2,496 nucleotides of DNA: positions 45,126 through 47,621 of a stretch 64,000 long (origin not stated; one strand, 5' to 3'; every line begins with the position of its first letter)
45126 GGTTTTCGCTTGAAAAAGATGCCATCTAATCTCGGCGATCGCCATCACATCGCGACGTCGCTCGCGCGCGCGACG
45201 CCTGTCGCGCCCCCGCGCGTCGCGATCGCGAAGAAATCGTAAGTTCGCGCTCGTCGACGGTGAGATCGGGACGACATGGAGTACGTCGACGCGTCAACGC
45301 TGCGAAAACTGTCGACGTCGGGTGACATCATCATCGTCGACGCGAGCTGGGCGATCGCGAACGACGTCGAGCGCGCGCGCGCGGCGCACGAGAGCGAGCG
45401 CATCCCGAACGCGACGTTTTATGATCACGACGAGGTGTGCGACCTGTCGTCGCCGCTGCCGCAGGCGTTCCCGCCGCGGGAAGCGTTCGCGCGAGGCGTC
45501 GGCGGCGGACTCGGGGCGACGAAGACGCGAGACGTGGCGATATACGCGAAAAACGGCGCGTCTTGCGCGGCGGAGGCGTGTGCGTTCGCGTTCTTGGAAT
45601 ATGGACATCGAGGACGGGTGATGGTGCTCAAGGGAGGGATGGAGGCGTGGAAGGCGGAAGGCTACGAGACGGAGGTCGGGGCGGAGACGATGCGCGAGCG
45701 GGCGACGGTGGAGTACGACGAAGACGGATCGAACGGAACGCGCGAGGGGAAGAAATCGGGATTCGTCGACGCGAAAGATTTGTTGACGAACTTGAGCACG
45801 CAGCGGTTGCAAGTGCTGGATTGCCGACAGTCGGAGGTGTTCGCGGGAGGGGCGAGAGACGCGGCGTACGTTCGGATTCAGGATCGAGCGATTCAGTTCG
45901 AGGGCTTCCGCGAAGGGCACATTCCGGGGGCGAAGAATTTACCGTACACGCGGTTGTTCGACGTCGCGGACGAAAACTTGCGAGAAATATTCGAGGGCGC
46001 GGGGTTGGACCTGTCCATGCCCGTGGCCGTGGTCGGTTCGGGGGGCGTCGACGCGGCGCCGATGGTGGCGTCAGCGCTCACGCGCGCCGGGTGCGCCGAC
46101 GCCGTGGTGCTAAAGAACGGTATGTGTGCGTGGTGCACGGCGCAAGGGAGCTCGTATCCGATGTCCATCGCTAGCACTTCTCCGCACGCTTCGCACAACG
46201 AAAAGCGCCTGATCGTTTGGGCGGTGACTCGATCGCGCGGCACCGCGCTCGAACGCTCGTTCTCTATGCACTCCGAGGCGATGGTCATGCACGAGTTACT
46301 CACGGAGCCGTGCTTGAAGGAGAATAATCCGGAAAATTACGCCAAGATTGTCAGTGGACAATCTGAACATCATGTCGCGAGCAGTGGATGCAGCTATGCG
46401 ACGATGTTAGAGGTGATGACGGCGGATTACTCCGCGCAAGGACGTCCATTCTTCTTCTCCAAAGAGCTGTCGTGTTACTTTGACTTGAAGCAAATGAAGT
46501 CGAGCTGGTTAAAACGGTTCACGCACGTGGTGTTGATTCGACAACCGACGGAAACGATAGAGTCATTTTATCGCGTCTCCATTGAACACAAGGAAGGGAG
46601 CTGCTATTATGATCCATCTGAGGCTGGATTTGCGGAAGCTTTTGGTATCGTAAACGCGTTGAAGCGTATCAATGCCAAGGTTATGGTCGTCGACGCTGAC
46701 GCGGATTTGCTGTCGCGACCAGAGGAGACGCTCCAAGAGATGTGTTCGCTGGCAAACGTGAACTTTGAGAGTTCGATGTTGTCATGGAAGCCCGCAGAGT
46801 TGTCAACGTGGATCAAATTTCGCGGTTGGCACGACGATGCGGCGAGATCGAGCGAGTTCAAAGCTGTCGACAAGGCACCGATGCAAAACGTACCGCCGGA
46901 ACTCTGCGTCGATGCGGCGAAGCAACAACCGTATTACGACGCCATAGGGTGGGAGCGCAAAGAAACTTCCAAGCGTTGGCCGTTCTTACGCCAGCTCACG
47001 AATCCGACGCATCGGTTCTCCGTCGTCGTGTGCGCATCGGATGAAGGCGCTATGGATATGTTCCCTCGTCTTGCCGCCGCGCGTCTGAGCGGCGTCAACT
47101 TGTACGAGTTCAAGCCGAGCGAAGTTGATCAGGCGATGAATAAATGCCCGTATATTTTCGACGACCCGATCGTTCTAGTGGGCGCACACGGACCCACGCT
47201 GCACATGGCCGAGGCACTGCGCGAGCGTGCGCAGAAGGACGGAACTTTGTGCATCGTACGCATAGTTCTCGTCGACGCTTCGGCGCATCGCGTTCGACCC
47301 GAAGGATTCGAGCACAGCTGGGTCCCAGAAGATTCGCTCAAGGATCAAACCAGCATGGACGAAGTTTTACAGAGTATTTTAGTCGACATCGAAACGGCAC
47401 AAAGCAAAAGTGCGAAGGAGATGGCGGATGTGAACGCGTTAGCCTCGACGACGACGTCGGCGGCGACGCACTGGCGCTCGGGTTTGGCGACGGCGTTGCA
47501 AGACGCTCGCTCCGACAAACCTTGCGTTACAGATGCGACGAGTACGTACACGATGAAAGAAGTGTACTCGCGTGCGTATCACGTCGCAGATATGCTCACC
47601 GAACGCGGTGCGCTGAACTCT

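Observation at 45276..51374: Intronless 2032-aa megaenzyme fusing a PAPS-type sulfotransferase with an NRPS-like carboxylic acid reductase and an alcohol dehydrogenase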

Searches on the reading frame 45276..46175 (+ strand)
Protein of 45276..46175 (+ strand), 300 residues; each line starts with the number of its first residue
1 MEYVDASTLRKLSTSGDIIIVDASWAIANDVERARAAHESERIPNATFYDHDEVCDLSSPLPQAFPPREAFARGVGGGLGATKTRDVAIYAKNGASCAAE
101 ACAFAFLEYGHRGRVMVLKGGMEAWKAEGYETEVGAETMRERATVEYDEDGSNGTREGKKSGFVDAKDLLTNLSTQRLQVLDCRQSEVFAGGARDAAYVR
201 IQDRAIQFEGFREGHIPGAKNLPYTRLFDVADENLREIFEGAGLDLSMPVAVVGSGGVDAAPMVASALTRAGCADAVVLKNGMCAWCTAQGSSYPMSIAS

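Call 51: search_solved_structures(query=window:45276-46175:+, max_evalue=0.001, show_alignments=2)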
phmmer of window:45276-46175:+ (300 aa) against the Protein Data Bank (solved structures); distinct sequences matched with E-value up to 0.001: 16.
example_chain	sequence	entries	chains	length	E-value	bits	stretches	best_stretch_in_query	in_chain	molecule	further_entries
5wqk_A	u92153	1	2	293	9.5e-19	70.8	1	9-287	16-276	Sulfurtransferase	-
5wqj_A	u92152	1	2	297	1e-18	70.7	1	9-287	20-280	Sulfurtransferase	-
4jgt_A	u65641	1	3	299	3.7e-18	68.8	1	9-281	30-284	3-mercaptopyruvate sulfurtransferase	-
3olh_A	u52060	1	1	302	3.9e-18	68.8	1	9-281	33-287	3-mercaptopyruvate sulfurtransferase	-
8agf_A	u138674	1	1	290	2.7e-17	66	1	17-286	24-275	Thiosulfate sulfurtransferase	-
1dp2_A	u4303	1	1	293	3.3e-16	62.4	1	16-286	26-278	RHODANESE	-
1boh_A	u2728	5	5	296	3.5e-16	62.4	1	16-286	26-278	RHODANESE | CARBOXYMETHYLATED RHODANESE | SULFUR-SUBSTITUTED RHODANESE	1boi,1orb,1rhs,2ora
8q5z_A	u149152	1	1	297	3.5e-16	62.4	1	16-286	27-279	Thiosulfate sulfurtransferase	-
1rhd_A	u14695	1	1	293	3.9e-16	62.2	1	16-286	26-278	RHODANESE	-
1urh_A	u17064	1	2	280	3.2e-15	59.2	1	12-269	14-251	3-MERCAPTOPYRUVATE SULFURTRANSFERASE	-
3utn_X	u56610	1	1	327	1.3e-08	37.5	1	18-112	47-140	Thiosulfate sulfurtransferase TUM1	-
6yj5_q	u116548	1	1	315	1.8e-07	33.8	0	8-125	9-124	Rhodanese-like domain-containing protein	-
3aax_A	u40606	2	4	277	2.8e-07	33.2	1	30-248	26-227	Putative thiosulfate sulfurtransferase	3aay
3hwi_A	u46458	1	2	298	3.1e-07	33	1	30-248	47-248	Thiosulfate sulfurtransferase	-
8k55_A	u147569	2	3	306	6e-07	32.1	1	37-227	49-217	sulfur transferase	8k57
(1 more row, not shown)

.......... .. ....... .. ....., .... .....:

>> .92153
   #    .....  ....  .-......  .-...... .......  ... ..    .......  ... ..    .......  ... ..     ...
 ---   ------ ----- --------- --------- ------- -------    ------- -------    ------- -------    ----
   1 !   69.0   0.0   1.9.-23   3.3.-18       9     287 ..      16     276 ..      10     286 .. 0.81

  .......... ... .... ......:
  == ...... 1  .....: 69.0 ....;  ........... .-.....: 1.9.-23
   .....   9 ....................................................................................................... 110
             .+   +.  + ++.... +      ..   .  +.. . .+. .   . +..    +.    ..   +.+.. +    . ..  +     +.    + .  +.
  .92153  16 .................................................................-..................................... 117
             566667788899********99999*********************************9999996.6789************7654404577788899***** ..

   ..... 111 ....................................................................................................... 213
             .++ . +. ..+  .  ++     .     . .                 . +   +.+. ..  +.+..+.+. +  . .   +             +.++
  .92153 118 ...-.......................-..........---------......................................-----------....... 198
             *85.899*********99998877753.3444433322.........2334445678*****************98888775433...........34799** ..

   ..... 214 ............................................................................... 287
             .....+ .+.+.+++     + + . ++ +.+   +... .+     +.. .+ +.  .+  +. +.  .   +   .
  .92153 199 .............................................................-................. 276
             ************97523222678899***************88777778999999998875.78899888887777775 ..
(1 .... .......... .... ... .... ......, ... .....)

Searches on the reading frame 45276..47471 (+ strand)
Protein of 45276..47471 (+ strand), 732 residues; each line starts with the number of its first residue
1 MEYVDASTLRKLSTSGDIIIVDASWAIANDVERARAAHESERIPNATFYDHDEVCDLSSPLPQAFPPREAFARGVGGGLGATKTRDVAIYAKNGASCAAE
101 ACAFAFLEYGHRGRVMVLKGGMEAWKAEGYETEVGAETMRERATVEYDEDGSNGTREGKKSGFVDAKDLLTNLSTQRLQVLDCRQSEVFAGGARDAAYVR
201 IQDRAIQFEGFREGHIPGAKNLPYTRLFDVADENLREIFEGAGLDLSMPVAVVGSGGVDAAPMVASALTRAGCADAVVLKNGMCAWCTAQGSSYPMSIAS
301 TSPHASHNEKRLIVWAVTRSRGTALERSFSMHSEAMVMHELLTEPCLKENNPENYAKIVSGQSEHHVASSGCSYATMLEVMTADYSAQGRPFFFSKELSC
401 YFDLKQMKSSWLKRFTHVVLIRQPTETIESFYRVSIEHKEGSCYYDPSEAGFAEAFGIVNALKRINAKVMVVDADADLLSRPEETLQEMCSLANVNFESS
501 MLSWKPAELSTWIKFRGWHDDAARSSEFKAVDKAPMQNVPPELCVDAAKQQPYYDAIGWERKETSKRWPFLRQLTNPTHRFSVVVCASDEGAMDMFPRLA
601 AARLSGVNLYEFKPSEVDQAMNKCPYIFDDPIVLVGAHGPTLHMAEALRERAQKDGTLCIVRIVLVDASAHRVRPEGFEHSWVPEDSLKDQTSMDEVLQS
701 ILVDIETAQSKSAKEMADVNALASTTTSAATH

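Call 13: search_protein_representatives(protein=window:45276-47471:+)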
Query: 732 residues. Proteins with E-value up to 0.001 (for the whole library): 2419; up to 1e-10: 566; up to 1e-30: 32. The best 150 are listed.
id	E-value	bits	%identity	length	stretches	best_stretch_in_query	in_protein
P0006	2.9e-295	997.3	65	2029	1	20-727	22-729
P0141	5.1e-109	381.7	45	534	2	216-667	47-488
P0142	3.5e-105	369.0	46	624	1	162-549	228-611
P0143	1.8e-104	366.7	38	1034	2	9-591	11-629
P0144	7.9e-104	364.6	32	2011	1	18-720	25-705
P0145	1.0e-97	344.4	50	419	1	331-667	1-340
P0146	2.3e-75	270.5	43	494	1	310-650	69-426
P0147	1.5e-65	238.0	49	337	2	367-565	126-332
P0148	5.3e-62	226.3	35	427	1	308-707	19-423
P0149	1.4e-58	215.0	43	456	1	125-432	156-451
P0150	2.1e-55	204.5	60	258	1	48-238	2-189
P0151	4.8e-55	203.3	53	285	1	20-227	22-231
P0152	7.8e-51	189.4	97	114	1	1-94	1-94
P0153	2.7e-46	174.4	45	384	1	354-539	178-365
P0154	1.9e-41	158.4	97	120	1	180-258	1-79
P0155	3.8e-40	154.1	33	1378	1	310-618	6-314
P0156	4.8e-40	153.8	35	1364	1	311-591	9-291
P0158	2.2e-39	151.6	35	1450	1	307-532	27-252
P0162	6.8e-36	140.0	32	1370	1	309-546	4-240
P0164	7.7e-35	136.6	38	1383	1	311-557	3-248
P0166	1.5e-34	135.6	40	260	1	309-557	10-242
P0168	3.9e-33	130.9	36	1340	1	331-549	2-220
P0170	7.2e-32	126.7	33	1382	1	333-611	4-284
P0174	1.6e-28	115.7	35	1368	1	311-553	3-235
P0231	5.2e-18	80.9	28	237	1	539-717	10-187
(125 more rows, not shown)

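Call 16: search_protein_families(library=pfam, proteins=[P0144, P0155, P0158, P0162, P0164, P0148, P0166, P0231], max_evalue=0.001)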
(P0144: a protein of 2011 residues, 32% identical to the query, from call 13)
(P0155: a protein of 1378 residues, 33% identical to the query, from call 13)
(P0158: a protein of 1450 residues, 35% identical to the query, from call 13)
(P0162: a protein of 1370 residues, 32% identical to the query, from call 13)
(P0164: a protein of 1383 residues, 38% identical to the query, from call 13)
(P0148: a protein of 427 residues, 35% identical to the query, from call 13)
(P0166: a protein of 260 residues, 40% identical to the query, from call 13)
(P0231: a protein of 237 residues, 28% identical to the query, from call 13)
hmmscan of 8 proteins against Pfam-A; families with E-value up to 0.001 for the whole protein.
P0144 (2011 aa): 8 families
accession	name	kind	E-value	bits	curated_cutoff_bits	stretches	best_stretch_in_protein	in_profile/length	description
PF07993.18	NAD_binding_4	-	1.4e-34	119.9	20.1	1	1327-1458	1-137/258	Male sterility protein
PF00501.34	AMP-binding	-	3.7e-29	102.1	29.9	1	731-1064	10-384/384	AMP-binding enzyme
PF08240.17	ADH_N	-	6.1e-20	71.9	23.5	1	1701-1811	4-103/104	Alcohol dehydrogenase GroES-like domain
PF00581.25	Rhodanese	-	1.4e-18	67.6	22.2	2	8-133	1-101/102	Rhodanese-like domain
PF00107.32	ADH_zinc_N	-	8.2e-17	61.8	31.8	1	1850-1973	1-128/129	Zinc-binding dehydrogenase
PF00550.31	PP-binding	-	9.1e-08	32.7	20.8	1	1216-1277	2-64/67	Phosphopantetheine attachment site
PF01370.27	Epimerase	-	2.6e-06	27.5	20.9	1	1325-1495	1-167/240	NAD dependent epimerase/dehydratase family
PF02826.25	2-Hacid_dh_C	-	3.9e-05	23.5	25.1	1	1837-1886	33-82/178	D-isomer specific 2-hydroxyacid dehydrogenase, NAD binding domain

P0155 (1378 aa): 6 families
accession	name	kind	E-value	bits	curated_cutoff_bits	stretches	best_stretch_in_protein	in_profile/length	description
PF07993.18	NAD_binding_4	-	1.1e-39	136.5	20.1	2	1034-1172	1-140/258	Male sterility protein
PF00501.34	AMP-binding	-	1.1e-36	126.9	29.9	1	426-755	2-384/384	AMP-binding enzyme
PF19798.5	Sulfotransfer_5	-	4.7e-09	36.4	23.2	1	7-248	2-219/226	Sulfotransferase domain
PF13193.12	AMP-binding_C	-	1e-08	36.4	24.5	1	819-881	2-64/76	AMP-binding enzyme C-terminal domain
PF00550.31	PP-binding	-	3.8e-08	33.9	20.8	1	922-984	3-66/67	Phosphopantetheine attachment site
PF01370.27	Epimerase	-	2.3e-06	27.7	20.9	1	1032-1217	1-180/240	NAD dependent epimerase/dehydratase family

P0158 (1450 aa): 7 families
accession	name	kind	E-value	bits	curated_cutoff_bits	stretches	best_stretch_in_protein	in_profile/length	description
PF07993.18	NAD_binding_4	-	1.7e-37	129.4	20.1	2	1066-1205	1-138/258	Male sterility protein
PF00501.34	AMP-binding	-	3.3e-32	112.2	29.9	1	491-786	47-383/384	AMP-binding enzyme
PF01370.27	Epimerase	-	4.3e-16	59.5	20.9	1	1065-1244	2-173/240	NAD dependent epimerase/dehydratase family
PF19798.5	Sulfotransfer_5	-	1e-10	41.9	23.2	1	33-252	4-200/226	Sulfotransferase domain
PF00550.31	PP-binding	-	1.2e-07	32.3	20.8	1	952-1016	2-67/67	Phosphopantetheine attachment site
PF01073.25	3Beta_HSD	-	1.4e-05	24.8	22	1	1066-1203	2-116/280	3-beta hydroxysteroid dehydrogenase/isomerase family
PF16363.11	GDP_Man_Dehyd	-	0.00019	21.5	27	0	1066-1240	2-180/332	GDP-mannose 4,6 dehydratase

P0162 (1370 aa): 6 families
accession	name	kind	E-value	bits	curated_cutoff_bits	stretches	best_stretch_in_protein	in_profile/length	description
PF07993.18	NAD_binding_4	-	2.3e-47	161.7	20.1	2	1033-1166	1-138/258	Male sterility protein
PF00501.34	AMP-binding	-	2.6e-24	86.2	29.9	1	425-757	9-383/384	AMP-binding enzyme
PF01370.27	Epimerase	-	9.1e-14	51.9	20.9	1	1031-1210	1-177/240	NAD dependent epimerase/dehydratase family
PF19798.5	Sulfotransfer_5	-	8.9e-10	38.8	23.2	1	6-226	2-199/226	Sulfotransferase domain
PF00550.31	PP-binding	-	3.9e-09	37.1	20.8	1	922-987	1-67/67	Phosphopantetheine attachment site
PF13193.12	AMP-binding_C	-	1.2e-06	29.8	24.5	1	821-895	2-76/76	AMP-binding enzyme C-terminal domain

P0164 (1383 aa): 7 families
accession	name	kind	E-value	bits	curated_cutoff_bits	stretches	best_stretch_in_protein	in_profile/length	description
PF07993.18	NAD_binding_4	-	1.3e-41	142.9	20.1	2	1037-1171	1-137/258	Male sterility protein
PF00501.34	AMP-binding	-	3.3e-39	135.2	29.9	1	423-765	6-384/384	AMP-binding enzyme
PF01370.27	Epimerase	-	4.7e-12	46.3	20.9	1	1035-1210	1-171/240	NAD dependent epimerase/dehydratase family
PF19798.5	Sulfotransfer_5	-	1e-10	41.8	23.2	1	3-249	2-223/226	Sulfotransferase domain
PF00550.31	PP-binding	-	5.6e-09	36.6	20.8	1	929-991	2-65/67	Phosphopantetheine attachment site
PF13193.12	AMP-binding_C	-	6.7e-07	30.6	24.5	1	828-901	2-76/76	AMP-binding enzyme C-terminal domain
PF01073.25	3Beta_HSD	-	0.00054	19.5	22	0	1037-1171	2-116/280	3-beta hydroxysteroid dehydrogenase/isomerase family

P0148 (427 aa): 1 family
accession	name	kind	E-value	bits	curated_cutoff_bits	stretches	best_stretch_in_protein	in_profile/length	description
PF19798.5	Sulfotransfer_5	-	5e-07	29.8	23.2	1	22-222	2-178/226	Sulfotransferase domain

P0166 (260 aa): 1 family
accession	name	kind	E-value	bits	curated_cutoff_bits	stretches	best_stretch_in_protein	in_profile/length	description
PF19798.5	Sulfotransfer_5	-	4.2e-08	33.3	23.2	1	12-243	2-223/226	Sulfotransferase domain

P0231 (237 aa): 0 families

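Call 17: list_cluster_members(proteins=[P0144, P0143, P0155, P0156, P0158, P0162, P0164, P0168, P0170, P0174])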
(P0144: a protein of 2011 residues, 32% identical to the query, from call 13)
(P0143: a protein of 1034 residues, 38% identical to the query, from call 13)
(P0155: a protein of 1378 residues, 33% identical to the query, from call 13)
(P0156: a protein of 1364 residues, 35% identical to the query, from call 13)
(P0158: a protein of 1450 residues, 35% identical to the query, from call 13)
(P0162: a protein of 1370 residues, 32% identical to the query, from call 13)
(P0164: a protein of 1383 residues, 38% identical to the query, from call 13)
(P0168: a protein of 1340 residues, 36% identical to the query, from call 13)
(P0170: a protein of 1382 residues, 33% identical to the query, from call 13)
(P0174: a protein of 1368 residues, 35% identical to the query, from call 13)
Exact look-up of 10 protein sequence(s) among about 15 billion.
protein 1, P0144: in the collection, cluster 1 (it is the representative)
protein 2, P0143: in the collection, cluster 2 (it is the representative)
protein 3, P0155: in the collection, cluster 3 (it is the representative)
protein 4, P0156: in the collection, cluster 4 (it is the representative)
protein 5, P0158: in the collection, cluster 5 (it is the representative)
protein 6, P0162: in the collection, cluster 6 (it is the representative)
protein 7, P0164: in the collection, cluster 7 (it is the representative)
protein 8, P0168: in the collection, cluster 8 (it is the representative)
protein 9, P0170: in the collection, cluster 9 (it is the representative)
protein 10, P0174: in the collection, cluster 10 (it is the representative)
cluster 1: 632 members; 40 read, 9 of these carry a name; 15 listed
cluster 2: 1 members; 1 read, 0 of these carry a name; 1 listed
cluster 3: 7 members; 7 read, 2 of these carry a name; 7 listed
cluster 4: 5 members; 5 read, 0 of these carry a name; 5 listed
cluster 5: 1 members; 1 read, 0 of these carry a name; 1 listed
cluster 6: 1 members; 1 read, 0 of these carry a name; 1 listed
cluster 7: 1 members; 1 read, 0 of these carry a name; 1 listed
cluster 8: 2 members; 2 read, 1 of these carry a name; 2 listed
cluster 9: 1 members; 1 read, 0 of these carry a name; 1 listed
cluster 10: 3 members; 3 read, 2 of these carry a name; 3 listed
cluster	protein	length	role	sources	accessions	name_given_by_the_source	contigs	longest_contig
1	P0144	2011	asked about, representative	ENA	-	-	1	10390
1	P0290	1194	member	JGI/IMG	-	uncharacterized zinc-type alcohol dehydrogenase-like protein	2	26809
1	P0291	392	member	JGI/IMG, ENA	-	uncharacterized zinc-type alcohol dehydrogenase-like protein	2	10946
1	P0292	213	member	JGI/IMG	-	uncharacterized zinc-type alcohol dehydrogenase-like protein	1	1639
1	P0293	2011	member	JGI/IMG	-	uncharacterized zinc-type alcohol dehydrogenase-like protein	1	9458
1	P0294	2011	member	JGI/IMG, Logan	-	uncharacterized zinc-type alcohol dehydrogenase-like protein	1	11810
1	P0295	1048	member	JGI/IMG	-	uncharacterized zinc-type alcohol dehydrogenase-like protein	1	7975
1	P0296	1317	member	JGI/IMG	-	uncharacterized zinc-type alcohol dehydrogenase-like protein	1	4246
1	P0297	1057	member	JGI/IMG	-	uncharacterized zinc-type alcohol dehydrogenase-like protein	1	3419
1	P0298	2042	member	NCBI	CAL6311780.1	unnamed protein product [Bathycoccus prasinos]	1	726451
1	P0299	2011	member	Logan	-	-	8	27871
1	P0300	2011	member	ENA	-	-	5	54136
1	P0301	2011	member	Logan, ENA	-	-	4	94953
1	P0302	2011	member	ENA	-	-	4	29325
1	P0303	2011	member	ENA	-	-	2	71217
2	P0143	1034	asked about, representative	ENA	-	-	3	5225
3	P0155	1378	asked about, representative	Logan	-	-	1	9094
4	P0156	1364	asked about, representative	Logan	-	-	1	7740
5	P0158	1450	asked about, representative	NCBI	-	-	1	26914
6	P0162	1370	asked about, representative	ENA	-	-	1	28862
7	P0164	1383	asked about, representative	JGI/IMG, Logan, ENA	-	-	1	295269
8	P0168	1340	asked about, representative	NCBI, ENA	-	-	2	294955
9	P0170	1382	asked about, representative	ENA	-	-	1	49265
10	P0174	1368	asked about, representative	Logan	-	-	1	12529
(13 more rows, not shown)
